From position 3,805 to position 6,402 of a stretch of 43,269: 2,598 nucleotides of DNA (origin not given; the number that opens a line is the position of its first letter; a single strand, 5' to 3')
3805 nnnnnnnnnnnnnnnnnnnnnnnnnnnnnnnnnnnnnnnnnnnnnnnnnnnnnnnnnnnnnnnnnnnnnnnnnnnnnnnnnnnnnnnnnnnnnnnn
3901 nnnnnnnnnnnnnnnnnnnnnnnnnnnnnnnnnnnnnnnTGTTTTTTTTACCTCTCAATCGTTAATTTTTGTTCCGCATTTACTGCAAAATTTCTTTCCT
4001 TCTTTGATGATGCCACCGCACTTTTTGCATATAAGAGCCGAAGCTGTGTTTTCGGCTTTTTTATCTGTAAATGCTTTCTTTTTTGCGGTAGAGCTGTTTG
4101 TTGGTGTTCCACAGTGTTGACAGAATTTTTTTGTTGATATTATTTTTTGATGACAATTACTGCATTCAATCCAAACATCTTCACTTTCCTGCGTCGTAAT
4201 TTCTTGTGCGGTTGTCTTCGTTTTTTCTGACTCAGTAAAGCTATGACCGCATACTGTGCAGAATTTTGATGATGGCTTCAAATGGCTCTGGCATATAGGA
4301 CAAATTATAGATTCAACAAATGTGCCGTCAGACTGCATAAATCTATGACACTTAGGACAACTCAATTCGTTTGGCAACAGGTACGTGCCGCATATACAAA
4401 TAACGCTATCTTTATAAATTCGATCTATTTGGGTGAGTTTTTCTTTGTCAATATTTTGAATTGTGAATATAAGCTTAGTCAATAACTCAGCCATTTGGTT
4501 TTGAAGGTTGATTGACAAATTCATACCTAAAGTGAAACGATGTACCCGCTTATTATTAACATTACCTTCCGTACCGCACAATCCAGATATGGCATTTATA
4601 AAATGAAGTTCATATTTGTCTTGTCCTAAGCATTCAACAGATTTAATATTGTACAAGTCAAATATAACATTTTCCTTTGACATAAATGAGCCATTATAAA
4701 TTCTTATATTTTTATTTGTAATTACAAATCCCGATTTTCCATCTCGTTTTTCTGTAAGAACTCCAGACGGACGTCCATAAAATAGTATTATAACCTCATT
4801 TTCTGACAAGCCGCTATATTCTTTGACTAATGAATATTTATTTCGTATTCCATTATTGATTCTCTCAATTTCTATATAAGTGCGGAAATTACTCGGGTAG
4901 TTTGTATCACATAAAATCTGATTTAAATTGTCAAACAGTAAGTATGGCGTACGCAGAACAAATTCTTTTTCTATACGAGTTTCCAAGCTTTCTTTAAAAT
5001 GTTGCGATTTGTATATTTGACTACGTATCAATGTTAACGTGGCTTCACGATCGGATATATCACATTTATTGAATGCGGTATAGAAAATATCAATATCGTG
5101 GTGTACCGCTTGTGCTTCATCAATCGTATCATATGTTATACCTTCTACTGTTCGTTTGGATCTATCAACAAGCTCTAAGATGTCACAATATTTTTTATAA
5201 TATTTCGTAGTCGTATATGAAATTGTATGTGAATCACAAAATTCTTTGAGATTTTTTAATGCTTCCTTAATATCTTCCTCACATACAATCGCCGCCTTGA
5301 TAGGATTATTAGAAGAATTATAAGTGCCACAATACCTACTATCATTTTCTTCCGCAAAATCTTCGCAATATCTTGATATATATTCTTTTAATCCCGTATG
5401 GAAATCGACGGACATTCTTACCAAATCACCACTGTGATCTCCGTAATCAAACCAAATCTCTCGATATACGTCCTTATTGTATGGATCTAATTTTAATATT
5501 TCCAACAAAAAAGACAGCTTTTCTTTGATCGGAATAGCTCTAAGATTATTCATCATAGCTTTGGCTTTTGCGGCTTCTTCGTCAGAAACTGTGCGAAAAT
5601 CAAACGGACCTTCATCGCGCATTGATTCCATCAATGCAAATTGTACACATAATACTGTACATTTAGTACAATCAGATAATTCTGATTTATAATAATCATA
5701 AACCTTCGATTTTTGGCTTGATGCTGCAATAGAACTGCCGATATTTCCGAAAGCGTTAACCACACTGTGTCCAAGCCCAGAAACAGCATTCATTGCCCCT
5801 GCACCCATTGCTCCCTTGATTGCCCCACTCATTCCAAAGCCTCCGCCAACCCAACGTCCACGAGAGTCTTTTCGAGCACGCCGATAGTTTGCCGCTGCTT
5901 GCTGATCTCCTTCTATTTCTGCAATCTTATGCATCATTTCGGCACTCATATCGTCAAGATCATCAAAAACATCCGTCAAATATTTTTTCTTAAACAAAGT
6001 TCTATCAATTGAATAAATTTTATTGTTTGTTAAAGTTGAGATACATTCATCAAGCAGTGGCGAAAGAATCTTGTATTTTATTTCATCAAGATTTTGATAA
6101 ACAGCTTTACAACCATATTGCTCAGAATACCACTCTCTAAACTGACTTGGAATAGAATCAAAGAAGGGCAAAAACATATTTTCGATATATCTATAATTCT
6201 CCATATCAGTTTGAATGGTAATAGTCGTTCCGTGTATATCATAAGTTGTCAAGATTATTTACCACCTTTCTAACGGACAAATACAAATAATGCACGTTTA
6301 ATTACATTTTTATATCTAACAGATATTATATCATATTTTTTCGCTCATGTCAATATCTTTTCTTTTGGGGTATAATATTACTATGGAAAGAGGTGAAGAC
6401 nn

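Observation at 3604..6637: XRE-controlled pair: 765-aa glycine-zipper/PH-like/4x zinc-ribbon protein with a zinc-ribbon-TM2 partner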

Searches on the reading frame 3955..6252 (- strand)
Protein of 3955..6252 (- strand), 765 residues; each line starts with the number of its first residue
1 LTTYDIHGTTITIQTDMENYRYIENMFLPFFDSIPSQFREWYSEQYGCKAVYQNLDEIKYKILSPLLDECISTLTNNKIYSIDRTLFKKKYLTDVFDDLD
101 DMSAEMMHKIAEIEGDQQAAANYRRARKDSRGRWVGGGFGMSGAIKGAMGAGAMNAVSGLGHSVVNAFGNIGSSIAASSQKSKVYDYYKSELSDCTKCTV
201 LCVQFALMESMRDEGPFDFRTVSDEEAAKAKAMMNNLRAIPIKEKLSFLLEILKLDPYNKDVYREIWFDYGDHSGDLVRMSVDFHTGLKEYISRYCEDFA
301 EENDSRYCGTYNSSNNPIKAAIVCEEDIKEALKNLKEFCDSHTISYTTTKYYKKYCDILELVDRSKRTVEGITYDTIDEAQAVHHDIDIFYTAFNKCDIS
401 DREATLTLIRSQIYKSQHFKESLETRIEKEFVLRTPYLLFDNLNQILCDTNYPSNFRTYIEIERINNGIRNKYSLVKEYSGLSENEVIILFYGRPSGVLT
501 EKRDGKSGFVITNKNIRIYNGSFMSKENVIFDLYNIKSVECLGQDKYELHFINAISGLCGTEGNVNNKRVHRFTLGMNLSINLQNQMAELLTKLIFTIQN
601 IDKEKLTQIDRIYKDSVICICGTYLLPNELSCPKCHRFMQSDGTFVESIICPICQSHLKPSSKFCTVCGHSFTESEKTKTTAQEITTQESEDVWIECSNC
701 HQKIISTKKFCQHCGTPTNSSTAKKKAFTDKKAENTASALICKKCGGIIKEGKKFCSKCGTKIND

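Call 6: search_protein_families(library=pfam, proteins=[window:3955-6252:-], max_evalue=0.1)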
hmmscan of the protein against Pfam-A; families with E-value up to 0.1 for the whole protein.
window:3955-6252:- (765 aa): 9 families
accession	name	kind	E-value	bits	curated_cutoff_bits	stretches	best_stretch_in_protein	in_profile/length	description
PF13240.11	Zn_Ribbon_1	-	6.6e-11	42.1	25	3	742-762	2-22/23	zinc-ribbon domain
PF12773.13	DZR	-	1.1e-09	38.7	27.3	2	697-760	1-45/45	Double zinc ribbon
PF18912.6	DZR_2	-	4e-08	33.4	27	2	624-676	4-50/56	Double zinc ribbon domain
PF13248.11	Zn_ribbon_3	-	1.5e-07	31.1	27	3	649-670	3-24/26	zinc-ribbon domain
PF24460.1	DUF7575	-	0.0036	17.1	28.5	0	696-718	5-27/28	Domain of unknown function (DUF7575)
PF16919.11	PknG_rubred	-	0.0037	17.7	28.5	0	705-730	33-58/74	Protein kinase G rubredoxin domain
PF16135.10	TDBD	-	0.0066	16.8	23.6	1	699-719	11-31/52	Tify domain binding domain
PF10571.15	UPF0547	-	0.011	16.3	29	1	651-673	3-25/26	Uncharacterised protein family UPF0547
PF17282.7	DUF5347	-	0.012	16.3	25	0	552-606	12-66/101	Family of unknown function (DUF5347)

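Call 7: search_protein_families(library=padloc, proteins=[window:3955-6252:-], max_evalue=0.1)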
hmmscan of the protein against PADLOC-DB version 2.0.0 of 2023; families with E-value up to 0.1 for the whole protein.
window:3955-6252:- (765 aa): 1 family
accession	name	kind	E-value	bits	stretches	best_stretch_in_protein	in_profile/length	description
PDLC03862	LmuB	-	0.00077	15.9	1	648-735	330-407/643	-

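Call 8: find_homologous_proteins(query=window:3955-6252:-)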
Query window:3955-6252:- (765 aa): 145 proteins with E <= 0.001 among 8000 candidates; the best 120 are listed.
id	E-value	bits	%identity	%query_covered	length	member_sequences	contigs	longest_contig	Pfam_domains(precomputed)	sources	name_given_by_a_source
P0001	0.0e+0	1580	90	100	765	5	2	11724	PF18912.7,PF13240.12,PF12773.14,PF13248.12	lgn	-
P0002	0.0e+0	1384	78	100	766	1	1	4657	PF18912.7,PF13240.12,PF12773.14,PF13248.12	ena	-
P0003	1.7e-297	1007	58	100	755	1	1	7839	PF18912.7,PF13240.12,PF12773.14,PF24460.2,PF13248.12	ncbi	-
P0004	2.1e-257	874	56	91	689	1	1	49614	PF13240.12,PF12773.14,PF13248.12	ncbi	-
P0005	1.7e-151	524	37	100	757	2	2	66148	PF18912.7,PF13240.12,PF12773.14,PF17032.11,PF24463.2,PF24460.2,PF13248.12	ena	-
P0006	1.0e-141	492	36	100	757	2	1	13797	PF18912.7,PF13240.12,PF12773.14,PF17032.11,PF24463.2,PF24460.2,PF13248.12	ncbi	-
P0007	3.7e-111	391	32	100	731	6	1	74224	PF18912.7,PF13240.12,PF12773.14,PF13248.12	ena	-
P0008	1.9e-109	385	33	94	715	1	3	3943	PF13240.12,PF12773.14,PF17032.11,PF13248.12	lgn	-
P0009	1.9e-107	379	32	94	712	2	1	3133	PF13240.12,PF12773.14,PF13248.12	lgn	-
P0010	5.2e-107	377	33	100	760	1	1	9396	PF18912.7,PF13240.12,PF12773.14,PF17032.11,PF13248.12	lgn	-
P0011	4.5e-104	367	31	94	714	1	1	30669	PF13240.12,PF12773.14,PF17032.11,PF13248.12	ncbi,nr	ncbi:MAG: zinc ribbon domain-containing protein [Butyrivibrio sp.]|nr:zinc ribbon domain-containing 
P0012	4.6e-104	367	31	91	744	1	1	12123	PF13240.12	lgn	-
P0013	3.9e-102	361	34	80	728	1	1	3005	-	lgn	-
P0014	7.6e-102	360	32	88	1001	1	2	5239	-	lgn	-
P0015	1.4e-38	151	30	59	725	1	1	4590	PF13240.12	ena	-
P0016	5.9e-36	142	30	50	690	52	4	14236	-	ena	-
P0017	1.3e-35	141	31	38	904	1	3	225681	PF07007.18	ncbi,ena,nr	ncbi:MAG: lysozyme inhibitor LprI family protein [Paeniclostridium sordellii]|nr:lysozyme inhibitor 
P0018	1.6e-35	141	32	38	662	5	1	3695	-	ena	-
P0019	1.0e-34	138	28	48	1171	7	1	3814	PF13306.13,PF12799.14,PF13855.13,PF23952.2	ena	-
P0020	1.8e-34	137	32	40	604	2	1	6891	-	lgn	-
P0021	3.4e-34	136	34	44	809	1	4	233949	-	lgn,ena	-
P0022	5.8e-34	136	34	38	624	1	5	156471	-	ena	-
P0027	1.4e-31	128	31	36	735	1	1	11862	-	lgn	-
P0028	1.5e-31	128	28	53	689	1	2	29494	-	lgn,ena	-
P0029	2.0e-31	127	35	30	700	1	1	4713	-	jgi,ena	-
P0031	4.2e-31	126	28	49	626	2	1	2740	-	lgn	-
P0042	2.8e-27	114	28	38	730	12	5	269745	-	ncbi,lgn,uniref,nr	ncbi:TPA: hypothetical protein ACKO2U_002057 [Clostridioides difficile]|uniref:hypothetical protein 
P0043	4.7e-27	113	27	51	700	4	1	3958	-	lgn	-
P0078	2.6e-26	110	29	38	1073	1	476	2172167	-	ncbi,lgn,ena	-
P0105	1.8e-25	108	29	38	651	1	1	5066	PF12787.13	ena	-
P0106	2.3e-25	107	30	53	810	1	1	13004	PF00542.25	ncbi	ncbi:MAG: hypothetical protein ACI4KR_10170 [Ruminiclostridium sp.]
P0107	2.4e-25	107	30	39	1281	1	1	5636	-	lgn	-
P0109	8.5e-25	105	28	36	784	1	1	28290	PF08239.18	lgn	-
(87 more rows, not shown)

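Call 10: find_encoding_contigs(protein=P0004, flank=6000, max_places=3)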
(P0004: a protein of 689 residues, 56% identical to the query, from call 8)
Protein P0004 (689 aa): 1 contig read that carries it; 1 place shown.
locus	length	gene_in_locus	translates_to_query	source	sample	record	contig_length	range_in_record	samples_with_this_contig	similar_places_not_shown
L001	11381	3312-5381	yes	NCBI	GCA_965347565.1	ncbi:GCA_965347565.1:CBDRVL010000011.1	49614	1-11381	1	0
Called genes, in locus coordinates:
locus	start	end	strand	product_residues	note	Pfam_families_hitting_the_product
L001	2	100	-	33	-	?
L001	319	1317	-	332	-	PF02540:NAD_synthase (weak), PF00733:Asn_synthase (faint), PF01171:ATP_bind_3 (faint), PF00958:GMP_synt_C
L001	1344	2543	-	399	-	PF01996:F420_ligase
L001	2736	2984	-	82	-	PF01381:HTH_3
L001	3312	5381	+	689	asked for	PF13240:Zn_Ribbon_1 (faint), PF13248:Zn_ribbon_3 (faint), PF12773:DZR (weak)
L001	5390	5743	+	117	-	PF13240:Zn_Ribbon_1 (weak), PF05154:TM2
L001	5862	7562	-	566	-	PF18952:DUF5696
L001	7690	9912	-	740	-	PF02901:PFL-like, PF01228:Gly_radical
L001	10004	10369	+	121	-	-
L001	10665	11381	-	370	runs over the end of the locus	PF01408:GFO_IDH_MocA, PF22725:GFO_IDH_MocA_C3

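Call 11: find_encoding_contigs(protein=P0005, flank=6000, max_places=3)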
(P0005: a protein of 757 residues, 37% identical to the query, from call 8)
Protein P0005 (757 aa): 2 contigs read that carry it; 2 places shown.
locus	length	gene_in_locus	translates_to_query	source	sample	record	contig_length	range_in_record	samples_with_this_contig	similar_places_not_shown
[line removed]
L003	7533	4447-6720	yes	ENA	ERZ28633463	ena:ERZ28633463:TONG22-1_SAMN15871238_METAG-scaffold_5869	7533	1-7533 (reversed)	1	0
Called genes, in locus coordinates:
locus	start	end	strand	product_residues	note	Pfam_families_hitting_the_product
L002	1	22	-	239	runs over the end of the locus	PF03591:AzlC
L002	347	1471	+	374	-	PF00154:RecA_N, PF08423:Rad51, PF06745:ATPase (weak), PF27531:MT3502_N (faint), PF21096:RecA_C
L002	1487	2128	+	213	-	PF21982:RecX_HTH1 (faint), PF21981:RecX_HTH3 (faint)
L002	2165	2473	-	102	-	-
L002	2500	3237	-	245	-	PF13306:LRR_5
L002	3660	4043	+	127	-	PF14198:TnpV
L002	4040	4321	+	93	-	PF20648:DUF6809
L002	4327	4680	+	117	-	PF12844:HTH_19, PF13560:HTH_31, PF01381:HTH_3, PF13443:HTH_26 (weak)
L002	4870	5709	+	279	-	PF02899:Phage_int_SAM_1 (weak), PF00589:Phage_integrase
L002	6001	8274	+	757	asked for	PF17032:Zn_ribbon_15 (faint), PF13240:Zn_Ribbon_1 (faint), PF13248:Zn_ribbon_3 (faint), PF18912:DZR_2 (faint), PF24460:DUF7575 (faint), PF24463:DUF7577 (faint), PF12773:DZR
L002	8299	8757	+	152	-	PF13240:Zn_Ribbon_1 (weak), PF13828:DUF4190 (weak)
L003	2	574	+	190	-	?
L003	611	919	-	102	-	-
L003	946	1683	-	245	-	PF13306:LRR_5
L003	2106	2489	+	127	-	PF14198:TnpV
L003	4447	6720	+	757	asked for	PF17032:Zn_ribbon_15 (faint), PF13240:Zn_Ribbon_1 (faint), PF13248:Zn_ribbon_3 (faint), PF18912:DZR_2 (faint), PF24460:DUF7575 (faint), PF24463:DUF7577 (faint), PF12773:DZR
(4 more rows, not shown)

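Call 12: find_encoding_contigs(protein=P0007, flank=6000, max_places=3)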
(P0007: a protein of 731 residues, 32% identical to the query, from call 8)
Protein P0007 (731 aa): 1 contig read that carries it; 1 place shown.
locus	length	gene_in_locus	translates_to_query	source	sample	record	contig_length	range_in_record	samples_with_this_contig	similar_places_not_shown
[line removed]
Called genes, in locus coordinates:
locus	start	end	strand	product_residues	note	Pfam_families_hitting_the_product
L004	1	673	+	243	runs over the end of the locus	PF24741:AlkZ-rel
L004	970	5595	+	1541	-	PF16738:CBM26 (weak), PF00128:Alpha-amylase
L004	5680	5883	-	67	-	PF13443:HTH_26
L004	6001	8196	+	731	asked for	PF12773:DZR (weak), PF13240:Zn_Ribbon_1 (faint), PF13248:Zn_ribbon_3 (faint), PF18912:DZR_2 (faint), PF12773:DZR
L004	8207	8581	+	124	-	PF13240:Zn_Ribbon_1 (weak), PF13828:DUF4190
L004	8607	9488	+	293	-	-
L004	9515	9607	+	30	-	-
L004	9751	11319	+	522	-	PF00496:SBP_bac_5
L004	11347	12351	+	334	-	PF02463:SMC_N (weak), PF24883:NPHP3_N (faint), PF00005:ABC_tran, PF13401:AAA_22 (faint), PF13304:AAA_21 (weak), PF08352:oligo_HPY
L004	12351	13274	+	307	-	PF02463:SMC_N (weak), PF00005:ABC_tran, PF20720:nSTAND3 (weak), PF13304:AAA_21 (faint), PF08352:oligo_HPY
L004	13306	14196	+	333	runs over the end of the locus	PF19300:BPD_transp_1_N (weak), PF00528:BPD_transp_1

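Call 19: search_protein_representatives(protein=window:4393-6252:-)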
Query: 620 residues. Proteins with E-value up to 0.001 (for the whole library): 1373; up to 1e-10: 805; up to 1e-30: 84. The best 150 are listed.
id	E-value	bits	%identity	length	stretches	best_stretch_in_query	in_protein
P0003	5.0e-243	824.4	60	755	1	1-619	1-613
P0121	1.1e-118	413.8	39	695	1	1-620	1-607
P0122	2.0e-106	373.4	36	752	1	1-619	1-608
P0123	2.7e-95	336.6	36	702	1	1-553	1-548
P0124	1.7e-94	333.9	34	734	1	1-619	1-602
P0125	2.4e-89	316.9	33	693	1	1-617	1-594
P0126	2.9e-89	316.6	33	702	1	34-619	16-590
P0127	1.4e-85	304.5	33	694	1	1-619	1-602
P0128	9.2e-84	298.5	33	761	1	4-552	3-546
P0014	2.2e-82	294.0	33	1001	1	17-619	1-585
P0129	2.9e-82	293.5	31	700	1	1-613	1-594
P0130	4.8e-81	289.5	33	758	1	1-615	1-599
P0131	6.0e-79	282.6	33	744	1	1-552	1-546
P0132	2.3e-78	280.7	32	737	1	1-619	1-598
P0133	4.1e-76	273.2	32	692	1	1-578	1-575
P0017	1.2e-36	142.9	30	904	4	6-291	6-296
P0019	1.0e-35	139.8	31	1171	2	5-293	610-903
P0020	4.6e-35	137.7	34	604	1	2-290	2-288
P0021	8.0e-35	136.9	35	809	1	1-336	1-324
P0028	2.1e-32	128.9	28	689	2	5-401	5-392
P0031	5.8e-32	127.4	31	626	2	33-403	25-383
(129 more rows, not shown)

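Call 22: search_protein_families(library=pfam, proteins=[P0014, P0017, P0019, P0078, P0042, P0107, P0109, P0106, P0015, P0012], max_evalue=0.01)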
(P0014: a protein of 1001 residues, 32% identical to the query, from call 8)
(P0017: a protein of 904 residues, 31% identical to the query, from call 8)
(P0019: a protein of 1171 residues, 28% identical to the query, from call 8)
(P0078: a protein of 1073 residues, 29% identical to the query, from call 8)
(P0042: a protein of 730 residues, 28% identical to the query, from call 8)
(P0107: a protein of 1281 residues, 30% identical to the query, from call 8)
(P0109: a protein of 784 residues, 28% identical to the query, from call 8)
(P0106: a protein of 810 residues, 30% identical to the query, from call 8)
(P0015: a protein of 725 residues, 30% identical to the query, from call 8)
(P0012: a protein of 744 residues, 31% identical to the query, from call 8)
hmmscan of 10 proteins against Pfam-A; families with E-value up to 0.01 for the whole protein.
P0014 (1001 aa): 4 families
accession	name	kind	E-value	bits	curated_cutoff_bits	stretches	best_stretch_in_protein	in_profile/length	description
PF12773.13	DZR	-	0.00038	21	27.3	1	586-635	3-45/45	Double zinc ribbon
PF11611.13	DUF4352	-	0.0029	18.3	25.9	1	814-879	35-106/122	Domain of unknown function (DUF4352)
PF10571.15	UPF0547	-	0.0034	17.9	29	1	615-635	1-21/26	Uncharacterised protein family UPF0547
PF13240.11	Zn_Ribbon_1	-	0.0091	16.2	25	1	617-638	2-23/23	zinc-ribbon domain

P0017 (904 aa): 1 family
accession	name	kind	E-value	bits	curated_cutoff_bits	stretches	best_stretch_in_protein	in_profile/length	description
PF07007.17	LprI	-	3e-18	66.6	22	1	810-898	7-106/106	Lysozyme inhibitor LprI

P0019 (1171 aa): 4 families
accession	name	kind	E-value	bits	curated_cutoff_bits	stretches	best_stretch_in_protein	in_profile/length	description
PF13306.12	LRR_5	-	6.2e-152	498.5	27.7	5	137-265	2-127/127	BspA type Leucine rich repeat region (6 copies)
PF13855.12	LRR_8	-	9.8e-42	141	27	5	409-456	11-59/61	Leucine rich repeat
PF12799.13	LRR_4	-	1.7e-12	47.6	27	1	424-461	2-40/44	Leucine Rich repeats (2 copies)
PF23952.1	LRR_EndoS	-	9e-10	39.2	27.9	0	329-406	34-112/116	Endo-beta-N-acetylglucosaminidase EndoS LRR domain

P0078 (1073 aa): 0 families

P0042 (730 aa): 0 families

P0107 (1281 aa): 0 families

P0109 (784 aa): 2 families
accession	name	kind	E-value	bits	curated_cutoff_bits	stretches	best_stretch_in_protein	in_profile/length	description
PF08239.17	SH3_3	-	6.1e-07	30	27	1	603-664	1-54/54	Bacterial SH3 domain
PF14254.12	DUF4348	-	3.5e-05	23.8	27.2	1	675-715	119-159/230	Domain of unknown function (DUF4348)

P0106 (810 aa): 1 family
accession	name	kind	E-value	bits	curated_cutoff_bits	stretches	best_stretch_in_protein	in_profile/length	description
PF00542.24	Ribosomal_L12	-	1.3e-05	25.9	25.9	1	745-804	2-61/67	Ribosomal protein L7/L12 C-terminal domain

P0015 (725 aa): 2 families
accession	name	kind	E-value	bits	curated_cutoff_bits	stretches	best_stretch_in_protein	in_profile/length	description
PF13240.11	Zn_Ribbon_1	-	3.1e-06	27.2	25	1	2-22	1-21/23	zinc-ribbon domain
PF13248.11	Zn_ribbon_3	-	0.00069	19.4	27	1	3-24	5-26/26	zinc-ribbon domain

P0012 (744 aa): 5 families
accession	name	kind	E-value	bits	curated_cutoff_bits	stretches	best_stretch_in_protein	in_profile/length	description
PF13240.11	Zn_Ribbon_1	-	2.3e-08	34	25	1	610-631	1-22/23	zinc-ribbon domain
PF13828.11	DUF4190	-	4.4e-05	23.6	35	1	684-742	1-59/62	Domain of unknown function (DUF4190)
PF13248.11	Zn_ribbon_3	-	0.00013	21.7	27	1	610-631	4-25/26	zinc-ribbon domain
PF12773.13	DZR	-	0.00025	21.6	27.3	1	611-632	1-22/45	Double zinc ribbon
PF24460.1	DUF7575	-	0.0019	18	28.5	1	610-631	5-26/28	Domain of unknown function (DUF7575)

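Call 23: search_solved_structures(query=A1, max_evalue=1)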
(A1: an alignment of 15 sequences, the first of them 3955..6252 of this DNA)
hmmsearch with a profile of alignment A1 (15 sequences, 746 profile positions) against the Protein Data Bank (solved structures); distinct sequences matched with E-value up to 1: 5.
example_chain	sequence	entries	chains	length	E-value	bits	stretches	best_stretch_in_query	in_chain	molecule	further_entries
7oqy_Y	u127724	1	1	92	0.045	15.4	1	637-713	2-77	DNA-directed RNA polymerase, subunit M (RpoM-2)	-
9sfa_A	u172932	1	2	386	0.073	14.7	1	638-666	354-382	Putative regulatory protein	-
9l94_j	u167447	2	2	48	0.11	14.2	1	634-662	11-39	Large ribosomal subunit protein eL40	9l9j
11xu_G1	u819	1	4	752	0.61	11.7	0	606-662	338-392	Double zinc ribbon and ankyrin repeat-containing protein 1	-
6ln3_A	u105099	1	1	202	0.89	11.1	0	57-160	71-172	Adenylate kinase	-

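Call 24: find_related_loci(query=A1, collection=genome_contigs, flank=5000)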
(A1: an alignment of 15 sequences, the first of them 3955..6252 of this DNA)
Query A1 (765 aa) in genome_contigs; peptide patterns used: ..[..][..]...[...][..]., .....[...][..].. (x = any residue, [..] = any of these).
599 stretches matched a pattern (row limit reached: there are more); 40 encode a relative of the query (tblastn E <= 1e-3); 40 distinct loci.
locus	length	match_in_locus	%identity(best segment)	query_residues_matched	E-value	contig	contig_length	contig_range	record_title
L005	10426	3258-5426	32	1-727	2e-109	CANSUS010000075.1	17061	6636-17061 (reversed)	MAG TPA_asm: uncultured Lachnospiraceae bacterium isolate SRR15730520_bin.22_metawrap_v1.3_MAG genome assembly, contig:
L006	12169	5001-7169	32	1-727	3e-109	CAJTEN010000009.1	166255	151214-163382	Clostridia bacterium isolate B91_16_CH_BP genome assembly, contig: MGBC000143.9, whole genome shotgun sequence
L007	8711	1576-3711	33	1-716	5e-107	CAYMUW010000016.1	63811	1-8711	MAG TPA_asm: uncultured Lachnospiraceae bacterium isolate SRP222994_co1_443 genome assembly, contig: NODE_675_length_638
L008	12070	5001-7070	34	1-716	3e-106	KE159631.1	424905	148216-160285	Lachnospiraceae bacterium COE1 genomic scaffold acPFN-supercont1.5, whole genome shotgun sequence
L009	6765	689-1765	28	62-439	3e-35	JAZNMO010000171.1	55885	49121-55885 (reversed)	MAG: Lachnospiraceae bacterium isolate T1900044661_TS20190127.MAGScoT_cleanbin_000022 SGB_1526_k141_20109, whole genome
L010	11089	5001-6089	31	11-386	6e-35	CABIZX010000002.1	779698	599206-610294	Clostridiaceae bacterium isolate MGYG-HGUT-00115 genome assembly, contig: .20298_3_26.2, whole genome shotgun sequence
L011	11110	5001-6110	29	1-383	4e-35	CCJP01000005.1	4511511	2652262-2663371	Polaromonas sp. CG9_12 genome assembly Polaromonas sp strain CG9_12, contig scf7180000000016, whole genome shotgun seque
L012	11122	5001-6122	27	1-386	1e-34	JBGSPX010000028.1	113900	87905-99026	MAG: Proteocatella sp. isolate JTS-AC315 k141_1531564, whole genome shotgun sequence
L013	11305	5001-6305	29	8-450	1e-34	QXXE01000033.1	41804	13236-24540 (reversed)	Clostridiaceae bacterium strain 9 Scaffold31_1, whole genome shotgun sequence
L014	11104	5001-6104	28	8-387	2e-30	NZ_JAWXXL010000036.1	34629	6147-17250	Acutalibacter intestini strain M00204 M5.YW7.5_ctg0036, whole genome shotgun sequence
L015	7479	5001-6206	26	1-420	1e-30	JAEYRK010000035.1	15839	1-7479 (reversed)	MAG: Bacillota bacterium isolate OH_CBB_57 k127_881962, whole genome shotgun sequence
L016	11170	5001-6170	26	1-381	2e-28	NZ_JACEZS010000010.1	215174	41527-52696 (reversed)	Rugamonas fusca strain FT3S NODE_10_length_215174_cov_34.338121_10, whole genome shotgun sequence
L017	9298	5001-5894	29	1-302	6e-28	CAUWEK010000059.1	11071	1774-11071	MAG: uncultured Dysosmobacter sp. isolate SRS15956991__bin117 genome assembly, contig: SRS15956991_NODE_3398_length_1107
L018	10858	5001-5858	27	1-288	2e-26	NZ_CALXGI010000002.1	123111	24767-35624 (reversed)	MAG: uncultured Pseudoflavonifractor sp. isolate BRZ_HM__bin59 BRZ_HM__NODE_165_length_123111_cov_10.658127, whole genom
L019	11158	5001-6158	28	4-401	3e-26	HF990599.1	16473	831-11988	Firmicutes bacterium CAG:124 genomic scaffold, scf194, whole genome shotgun sequence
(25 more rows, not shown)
